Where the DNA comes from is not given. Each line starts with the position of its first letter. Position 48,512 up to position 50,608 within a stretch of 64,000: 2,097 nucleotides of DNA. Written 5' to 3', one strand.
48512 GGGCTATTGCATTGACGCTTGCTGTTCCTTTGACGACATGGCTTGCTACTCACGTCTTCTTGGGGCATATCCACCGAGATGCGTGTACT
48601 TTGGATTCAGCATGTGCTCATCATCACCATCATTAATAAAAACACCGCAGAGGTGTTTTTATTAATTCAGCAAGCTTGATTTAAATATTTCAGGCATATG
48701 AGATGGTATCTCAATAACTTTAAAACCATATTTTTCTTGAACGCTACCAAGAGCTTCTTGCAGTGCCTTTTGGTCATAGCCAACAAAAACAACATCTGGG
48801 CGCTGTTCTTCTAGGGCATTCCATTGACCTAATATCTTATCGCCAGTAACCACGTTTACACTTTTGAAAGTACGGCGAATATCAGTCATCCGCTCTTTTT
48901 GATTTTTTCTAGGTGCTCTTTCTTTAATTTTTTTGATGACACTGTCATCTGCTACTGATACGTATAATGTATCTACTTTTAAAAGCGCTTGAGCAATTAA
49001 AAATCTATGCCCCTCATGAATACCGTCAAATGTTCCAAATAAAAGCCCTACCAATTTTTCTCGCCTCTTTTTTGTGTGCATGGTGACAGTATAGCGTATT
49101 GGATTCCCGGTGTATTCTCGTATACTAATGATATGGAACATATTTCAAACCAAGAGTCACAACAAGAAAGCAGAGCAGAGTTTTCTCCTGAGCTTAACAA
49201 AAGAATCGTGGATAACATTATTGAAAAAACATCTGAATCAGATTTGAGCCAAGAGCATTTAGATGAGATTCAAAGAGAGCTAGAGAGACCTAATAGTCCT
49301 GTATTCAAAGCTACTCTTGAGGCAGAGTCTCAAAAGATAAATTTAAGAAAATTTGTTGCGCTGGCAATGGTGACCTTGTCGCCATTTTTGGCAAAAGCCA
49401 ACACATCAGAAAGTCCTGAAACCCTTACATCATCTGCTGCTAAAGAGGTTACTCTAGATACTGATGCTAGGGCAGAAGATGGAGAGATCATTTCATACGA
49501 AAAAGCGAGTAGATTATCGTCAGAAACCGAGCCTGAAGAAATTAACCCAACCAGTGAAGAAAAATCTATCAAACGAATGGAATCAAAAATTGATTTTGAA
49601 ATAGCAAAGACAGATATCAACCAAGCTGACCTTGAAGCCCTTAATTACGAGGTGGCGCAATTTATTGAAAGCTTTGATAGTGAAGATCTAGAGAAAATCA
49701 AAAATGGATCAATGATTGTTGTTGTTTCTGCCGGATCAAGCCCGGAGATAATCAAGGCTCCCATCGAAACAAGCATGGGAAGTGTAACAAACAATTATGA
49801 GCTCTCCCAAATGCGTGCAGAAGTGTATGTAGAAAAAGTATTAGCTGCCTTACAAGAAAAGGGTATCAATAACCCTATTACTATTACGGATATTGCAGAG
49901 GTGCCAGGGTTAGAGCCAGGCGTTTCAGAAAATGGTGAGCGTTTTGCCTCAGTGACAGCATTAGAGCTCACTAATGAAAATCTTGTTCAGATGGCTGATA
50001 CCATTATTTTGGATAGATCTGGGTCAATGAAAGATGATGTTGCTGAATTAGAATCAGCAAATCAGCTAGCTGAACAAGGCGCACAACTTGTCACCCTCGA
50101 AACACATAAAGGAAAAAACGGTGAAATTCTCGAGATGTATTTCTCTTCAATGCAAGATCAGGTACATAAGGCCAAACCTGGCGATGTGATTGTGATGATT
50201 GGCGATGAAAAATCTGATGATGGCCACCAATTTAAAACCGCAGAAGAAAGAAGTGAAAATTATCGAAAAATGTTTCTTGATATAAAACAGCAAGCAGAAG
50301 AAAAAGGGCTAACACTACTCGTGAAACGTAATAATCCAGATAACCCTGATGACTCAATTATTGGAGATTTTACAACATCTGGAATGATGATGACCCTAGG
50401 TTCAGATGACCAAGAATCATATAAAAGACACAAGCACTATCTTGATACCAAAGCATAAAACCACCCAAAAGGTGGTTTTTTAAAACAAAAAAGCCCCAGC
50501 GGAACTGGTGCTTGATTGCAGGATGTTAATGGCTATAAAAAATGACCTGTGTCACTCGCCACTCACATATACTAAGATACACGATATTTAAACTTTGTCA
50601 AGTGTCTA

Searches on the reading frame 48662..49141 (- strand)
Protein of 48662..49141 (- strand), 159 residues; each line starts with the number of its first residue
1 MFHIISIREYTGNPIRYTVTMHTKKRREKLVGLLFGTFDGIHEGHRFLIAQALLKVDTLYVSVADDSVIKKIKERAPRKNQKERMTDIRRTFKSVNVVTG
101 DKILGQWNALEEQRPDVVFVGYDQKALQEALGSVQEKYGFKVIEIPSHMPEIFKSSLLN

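Call 7: search_protein_families(library=pfam, proteins=[window:48662-49141:-], max_evalue=0.01)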
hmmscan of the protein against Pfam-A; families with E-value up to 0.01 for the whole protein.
window:48662-49141:- (159 aa): 2 families
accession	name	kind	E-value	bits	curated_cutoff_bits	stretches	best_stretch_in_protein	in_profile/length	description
PF01467.32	CTP_transf_like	-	5.5e-11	43.2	21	1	34-146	2-113/133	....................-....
PF06574.18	FAD_syn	-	3e-05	24.3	27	1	33-55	10-32/158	FAD synthetase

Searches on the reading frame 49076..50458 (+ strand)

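Call 7: search_protein_families(library=pfam, proteins=[window:49076-50458:+], max_evalue=0.01)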
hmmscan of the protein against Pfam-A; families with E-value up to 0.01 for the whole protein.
window:49076-50458:+ (460 aa): 1 family
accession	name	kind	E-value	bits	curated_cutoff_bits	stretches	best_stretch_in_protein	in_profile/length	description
PF10740.15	DUF2529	-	0.0047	17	22.3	1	268-357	41-127/169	Domain of unknown function (DUF2529)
